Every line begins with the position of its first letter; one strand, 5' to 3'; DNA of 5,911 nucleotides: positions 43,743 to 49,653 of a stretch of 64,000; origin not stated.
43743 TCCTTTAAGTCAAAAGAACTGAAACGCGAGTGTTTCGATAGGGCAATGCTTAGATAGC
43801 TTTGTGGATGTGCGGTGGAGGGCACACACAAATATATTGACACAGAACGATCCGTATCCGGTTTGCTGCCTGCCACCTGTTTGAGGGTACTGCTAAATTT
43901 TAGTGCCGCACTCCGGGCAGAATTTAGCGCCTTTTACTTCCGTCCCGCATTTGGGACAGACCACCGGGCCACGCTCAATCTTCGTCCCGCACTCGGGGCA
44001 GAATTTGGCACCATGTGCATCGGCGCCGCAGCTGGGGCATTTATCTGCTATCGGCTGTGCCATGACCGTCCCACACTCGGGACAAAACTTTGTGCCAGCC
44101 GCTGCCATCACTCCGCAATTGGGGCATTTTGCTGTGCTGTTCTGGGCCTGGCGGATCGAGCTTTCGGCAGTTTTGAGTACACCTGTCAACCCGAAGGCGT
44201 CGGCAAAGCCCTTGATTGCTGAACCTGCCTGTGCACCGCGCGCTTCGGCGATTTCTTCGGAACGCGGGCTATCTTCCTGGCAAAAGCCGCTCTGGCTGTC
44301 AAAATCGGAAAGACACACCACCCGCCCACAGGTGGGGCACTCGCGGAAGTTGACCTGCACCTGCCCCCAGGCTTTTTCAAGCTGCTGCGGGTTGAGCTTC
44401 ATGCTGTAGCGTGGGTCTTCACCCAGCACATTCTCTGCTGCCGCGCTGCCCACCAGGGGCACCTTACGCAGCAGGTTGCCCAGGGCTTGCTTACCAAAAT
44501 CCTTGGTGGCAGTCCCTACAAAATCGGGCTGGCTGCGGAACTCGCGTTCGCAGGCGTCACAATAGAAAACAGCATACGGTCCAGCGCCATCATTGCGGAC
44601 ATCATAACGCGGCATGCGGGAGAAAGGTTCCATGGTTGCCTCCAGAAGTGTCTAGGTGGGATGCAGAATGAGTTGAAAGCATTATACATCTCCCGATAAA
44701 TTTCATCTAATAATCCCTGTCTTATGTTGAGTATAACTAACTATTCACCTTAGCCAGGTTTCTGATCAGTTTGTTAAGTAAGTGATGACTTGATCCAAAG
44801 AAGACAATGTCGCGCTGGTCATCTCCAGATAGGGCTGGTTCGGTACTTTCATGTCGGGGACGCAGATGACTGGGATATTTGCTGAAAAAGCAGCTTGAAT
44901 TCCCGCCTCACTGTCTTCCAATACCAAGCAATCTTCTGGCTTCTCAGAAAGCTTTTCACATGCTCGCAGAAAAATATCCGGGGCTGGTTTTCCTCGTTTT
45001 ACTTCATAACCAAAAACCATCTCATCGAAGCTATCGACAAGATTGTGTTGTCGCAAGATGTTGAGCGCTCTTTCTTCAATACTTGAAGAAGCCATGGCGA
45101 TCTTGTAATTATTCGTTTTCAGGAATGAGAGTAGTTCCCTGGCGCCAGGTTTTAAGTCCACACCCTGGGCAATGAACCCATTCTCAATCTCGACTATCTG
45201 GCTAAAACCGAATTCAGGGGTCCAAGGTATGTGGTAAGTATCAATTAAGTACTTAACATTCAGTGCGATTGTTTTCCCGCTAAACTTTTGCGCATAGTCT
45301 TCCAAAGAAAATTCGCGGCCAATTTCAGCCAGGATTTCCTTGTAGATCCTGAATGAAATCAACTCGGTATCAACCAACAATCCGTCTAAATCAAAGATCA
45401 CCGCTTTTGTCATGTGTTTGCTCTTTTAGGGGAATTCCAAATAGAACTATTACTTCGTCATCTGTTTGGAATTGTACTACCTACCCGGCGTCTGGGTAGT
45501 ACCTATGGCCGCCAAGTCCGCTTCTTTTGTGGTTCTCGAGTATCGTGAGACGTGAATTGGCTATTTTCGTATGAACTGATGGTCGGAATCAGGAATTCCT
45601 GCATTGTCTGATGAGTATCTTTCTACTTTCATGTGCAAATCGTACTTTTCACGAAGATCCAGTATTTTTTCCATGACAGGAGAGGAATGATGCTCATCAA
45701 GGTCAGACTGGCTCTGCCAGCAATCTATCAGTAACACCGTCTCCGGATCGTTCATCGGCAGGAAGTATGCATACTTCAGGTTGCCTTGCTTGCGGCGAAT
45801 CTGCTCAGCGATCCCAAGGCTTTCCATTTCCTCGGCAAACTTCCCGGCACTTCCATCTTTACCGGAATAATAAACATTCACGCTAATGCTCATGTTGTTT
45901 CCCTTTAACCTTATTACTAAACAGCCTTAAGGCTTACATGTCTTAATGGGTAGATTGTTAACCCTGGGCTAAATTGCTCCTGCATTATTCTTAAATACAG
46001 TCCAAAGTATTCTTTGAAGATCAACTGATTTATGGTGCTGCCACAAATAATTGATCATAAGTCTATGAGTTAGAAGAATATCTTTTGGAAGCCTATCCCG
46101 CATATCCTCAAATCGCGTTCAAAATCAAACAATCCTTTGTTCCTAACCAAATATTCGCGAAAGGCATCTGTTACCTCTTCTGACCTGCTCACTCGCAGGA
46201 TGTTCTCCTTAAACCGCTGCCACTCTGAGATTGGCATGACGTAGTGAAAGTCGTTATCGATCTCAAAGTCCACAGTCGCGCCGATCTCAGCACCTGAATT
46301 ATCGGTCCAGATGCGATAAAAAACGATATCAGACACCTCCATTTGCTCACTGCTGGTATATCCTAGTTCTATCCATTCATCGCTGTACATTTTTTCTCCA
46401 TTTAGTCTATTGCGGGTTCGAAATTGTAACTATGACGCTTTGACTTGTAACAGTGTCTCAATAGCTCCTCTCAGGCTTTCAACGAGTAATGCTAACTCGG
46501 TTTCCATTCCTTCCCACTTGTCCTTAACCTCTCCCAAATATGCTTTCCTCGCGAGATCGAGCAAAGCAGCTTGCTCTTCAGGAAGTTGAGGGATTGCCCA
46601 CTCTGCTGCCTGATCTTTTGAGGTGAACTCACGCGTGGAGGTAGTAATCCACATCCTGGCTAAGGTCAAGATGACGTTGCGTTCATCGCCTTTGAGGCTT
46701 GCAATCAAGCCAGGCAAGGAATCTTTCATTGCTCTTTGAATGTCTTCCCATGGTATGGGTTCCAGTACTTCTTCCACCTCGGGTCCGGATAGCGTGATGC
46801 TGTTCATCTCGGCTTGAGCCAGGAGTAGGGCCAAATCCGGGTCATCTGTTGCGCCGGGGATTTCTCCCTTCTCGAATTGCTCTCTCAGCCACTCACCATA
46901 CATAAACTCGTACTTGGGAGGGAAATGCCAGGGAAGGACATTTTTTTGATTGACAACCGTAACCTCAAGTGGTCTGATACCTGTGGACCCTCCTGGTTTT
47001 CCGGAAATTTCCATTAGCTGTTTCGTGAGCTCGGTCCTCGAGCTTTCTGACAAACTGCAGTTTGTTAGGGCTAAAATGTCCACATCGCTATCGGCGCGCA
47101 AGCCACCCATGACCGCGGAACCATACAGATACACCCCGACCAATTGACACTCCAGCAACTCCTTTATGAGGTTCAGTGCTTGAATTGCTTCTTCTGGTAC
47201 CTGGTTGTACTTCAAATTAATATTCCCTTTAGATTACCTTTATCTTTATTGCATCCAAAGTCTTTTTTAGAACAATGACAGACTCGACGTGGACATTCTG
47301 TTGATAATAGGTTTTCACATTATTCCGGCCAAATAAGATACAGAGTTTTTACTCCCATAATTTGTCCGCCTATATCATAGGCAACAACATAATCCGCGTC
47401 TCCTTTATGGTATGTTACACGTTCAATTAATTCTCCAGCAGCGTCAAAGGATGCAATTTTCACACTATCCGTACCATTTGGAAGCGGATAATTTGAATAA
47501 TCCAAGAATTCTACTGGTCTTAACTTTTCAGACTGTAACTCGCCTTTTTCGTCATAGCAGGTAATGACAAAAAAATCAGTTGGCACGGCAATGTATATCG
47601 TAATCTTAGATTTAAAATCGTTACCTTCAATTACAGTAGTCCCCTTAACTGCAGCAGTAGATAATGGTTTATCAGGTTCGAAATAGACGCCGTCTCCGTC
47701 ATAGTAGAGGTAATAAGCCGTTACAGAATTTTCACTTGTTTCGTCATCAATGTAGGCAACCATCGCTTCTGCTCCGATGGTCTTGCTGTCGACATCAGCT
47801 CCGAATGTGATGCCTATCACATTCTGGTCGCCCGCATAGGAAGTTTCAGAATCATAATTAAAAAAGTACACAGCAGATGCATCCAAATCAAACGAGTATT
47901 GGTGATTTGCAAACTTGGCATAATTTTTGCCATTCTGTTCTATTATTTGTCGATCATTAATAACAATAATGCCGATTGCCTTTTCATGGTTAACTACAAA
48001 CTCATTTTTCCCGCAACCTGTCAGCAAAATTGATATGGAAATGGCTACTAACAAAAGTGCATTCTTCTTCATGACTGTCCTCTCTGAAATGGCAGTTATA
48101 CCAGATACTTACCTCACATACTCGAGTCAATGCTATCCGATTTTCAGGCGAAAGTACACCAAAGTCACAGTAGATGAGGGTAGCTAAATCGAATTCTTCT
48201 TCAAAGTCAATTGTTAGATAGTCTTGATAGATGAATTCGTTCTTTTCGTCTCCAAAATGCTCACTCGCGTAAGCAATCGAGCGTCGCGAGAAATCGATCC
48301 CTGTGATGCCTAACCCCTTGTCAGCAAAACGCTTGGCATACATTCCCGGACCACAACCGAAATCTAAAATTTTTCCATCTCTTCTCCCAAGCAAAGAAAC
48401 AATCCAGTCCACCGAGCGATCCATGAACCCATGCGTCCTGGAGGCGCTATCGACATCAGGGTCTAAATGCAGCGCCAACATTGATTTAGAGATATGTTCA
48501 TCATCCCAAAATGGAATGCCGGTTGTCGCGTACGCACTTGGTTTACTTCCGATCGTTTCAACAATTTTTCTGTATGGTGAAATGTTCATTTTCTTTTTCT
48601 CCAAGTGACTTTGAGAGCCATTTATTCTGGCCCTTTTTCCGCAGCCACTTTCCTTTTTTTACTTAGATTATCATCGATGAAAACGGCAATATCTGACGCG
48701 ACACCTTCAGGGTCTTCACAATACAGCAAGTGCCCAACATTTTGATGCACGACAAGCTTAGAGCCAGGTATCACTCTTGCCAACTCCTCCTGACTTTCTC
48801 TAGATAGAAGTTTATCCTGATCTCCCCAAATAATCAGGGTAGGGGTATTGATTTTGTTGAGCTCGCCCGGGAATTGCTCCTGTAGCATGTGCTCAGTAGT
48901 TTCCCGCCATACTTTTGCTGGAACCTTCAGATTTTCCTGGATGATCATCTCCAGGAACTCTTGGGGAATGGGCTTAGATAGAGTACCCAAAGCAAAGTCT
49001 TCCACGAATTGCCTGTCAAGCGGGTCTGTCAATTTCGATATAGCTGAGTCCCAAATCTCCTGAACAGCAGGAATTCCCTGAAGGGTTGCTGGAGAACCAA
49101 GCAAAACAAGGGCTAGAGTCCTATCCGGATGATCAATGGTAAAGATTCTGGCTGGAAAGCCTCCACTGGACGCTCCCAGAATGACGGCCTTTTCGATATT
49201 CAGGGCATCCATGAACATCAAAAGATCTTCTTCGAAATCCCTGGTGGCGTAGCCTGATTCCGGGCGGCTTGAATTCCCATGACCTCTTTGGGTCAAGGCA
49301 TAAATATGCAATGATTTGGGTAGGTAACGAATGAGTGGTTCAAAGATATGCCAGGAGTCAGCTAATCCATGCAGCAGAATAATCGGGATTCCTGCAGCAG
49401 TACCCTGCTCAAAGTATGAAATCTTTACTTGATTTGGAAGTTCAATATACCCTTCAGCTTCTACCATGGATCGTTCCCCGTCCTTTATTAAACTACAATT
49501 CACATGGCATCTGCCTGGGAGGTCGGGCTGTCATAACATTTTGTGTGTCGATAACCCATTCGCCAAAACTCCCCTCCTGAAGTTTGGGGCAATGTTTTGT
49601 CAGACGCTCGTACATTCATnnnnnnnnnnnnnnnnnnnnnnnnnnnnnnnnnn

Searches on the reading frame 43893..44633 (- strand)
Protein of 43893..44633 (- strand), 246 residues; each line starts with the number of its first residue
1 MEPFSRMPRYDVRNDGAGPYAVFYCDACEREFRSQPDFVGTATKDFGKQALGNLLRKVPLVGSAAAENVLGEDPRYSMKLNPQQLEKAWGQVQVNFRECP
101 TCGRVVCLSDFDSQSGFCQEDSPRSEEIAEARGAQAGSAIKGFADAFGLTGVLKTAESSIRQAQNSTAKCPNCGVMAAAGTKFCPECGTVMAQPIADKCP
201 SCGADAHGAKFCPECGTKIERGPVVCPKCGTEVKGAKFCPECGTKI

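Call 81: search_protein_families(library=pfam, proteins=[window:43893-44633:-], max_evalue=0.00001)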
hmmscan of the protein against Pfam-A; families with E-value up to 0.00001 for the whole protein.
window:43893-44633:- (246 aa): 5 families
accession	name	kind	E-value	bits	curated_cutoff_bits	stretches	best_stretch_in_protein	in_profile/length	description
PF13240.11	Zn_Ribbon_1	-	7.4e-17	61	25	1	169-189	1-21/23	zinc-ribbon domain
PF12773.13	DZR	-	5.4e-16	58.9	27.3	2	170-216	1-45/45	Double zinc ribbon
PF13248.11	Zn_ribbon_3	-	7.6e-16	57.4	27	1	166-191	1-26/26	zinc-ribbon domain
PF18912.6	DZR_2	-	1.3e-07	31.7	27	0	197-242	8-55/56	Double zinc ribbon domain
PF07191.17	Zn_ribbon_6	-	5.1e-07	30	25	0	184-221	3-41/67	Double zinc ribbon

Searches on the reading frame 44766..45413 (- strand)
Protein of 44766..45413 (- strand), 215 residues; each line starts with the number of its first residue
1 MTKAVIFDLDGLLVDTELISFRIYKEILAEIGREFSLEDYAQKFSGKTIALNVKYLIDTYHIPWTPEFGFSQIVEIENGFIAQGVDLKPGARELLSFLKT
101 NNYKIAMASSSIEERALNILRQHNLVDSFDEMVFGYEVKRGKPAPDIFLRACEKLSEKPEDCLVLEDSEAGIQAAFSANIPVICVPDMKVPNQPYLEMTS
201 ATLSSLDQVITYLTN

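Call 81: search_protein_families(library=pfam, proteins=[window:44766-45413:-], max_evalue=0.00001)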
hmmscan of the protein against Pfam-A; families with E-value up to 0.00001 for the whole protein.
window:44766-45413:- (215 aa): 2 families
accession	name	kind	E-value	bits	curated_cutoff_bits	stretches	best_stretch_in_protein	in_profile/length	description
PF13419.12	HAD_2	-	8.2e-32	111.2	23.8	1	5-185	1-178/178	Haloacid dehalogenase-like hydrolase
PF00702.32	Hydrolase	-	1e-28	101.5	26.4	1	3-178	2-190/191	haloacid dehalogenase-like hydrolase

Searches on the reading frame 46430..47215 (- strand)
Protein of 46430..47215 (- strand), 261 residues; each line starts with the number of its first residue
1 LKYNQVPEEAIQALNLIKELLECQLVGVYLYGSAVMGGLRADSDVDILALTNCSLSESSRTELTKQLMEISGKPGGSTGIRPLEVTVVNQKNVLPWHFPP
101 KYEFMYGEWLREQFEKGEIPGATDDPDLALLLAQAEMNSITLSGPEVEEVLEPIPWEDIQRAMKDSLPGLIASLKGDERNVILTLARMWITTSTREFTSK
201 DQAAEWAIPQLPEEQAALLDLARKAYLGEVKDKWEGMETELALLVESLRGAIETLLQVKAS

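Call 81: search_protein_families(library=pfam, proteins=[window:46430-47215:-], max_evalue=0.00001)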
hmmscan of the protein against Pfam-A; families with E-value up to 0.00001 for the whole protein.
window:46430-47215:- (261 aa): 2 families
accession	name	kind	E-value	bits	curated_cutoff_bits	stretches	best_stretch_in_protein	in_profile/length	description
PF13427.11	AadA_C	-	2.5e-31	108.4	22.2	1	149-246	1-98/103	Aminoglycoside adenylyltransferase, C-terminal domain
PF18765.7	Polbeta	-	4.1e-07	30.5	26.9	1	17-70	3-58/93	Polymerase beta, Nucleotidyltransferase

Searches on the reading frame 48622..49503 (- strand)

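Call 81: search_protein_families(library=pfam, proteins=[window:48622-49503:-], max_evalue=0.00001)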
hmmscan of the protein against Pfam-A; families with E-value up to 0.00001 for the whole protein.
window:48622-49503:- (293 aa): 3 families
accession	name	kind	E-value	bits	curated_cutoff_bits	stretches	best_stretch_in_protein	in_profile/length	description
PF00561.26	Abhydrolase_1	-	6.6e-34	118.1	25.8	1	40-265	2-245/245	alpha/beta hydrolase fold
PF12697.13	Abhydrolase_6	-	1.9e-19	71.6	26.3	1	41-269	1-215/217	Alpha/beta hydrolase family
PF12146.15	Hydrolase_4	-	2.3e-16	60.2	27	1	41-263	7-237/239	Serine aminopeptidase, S33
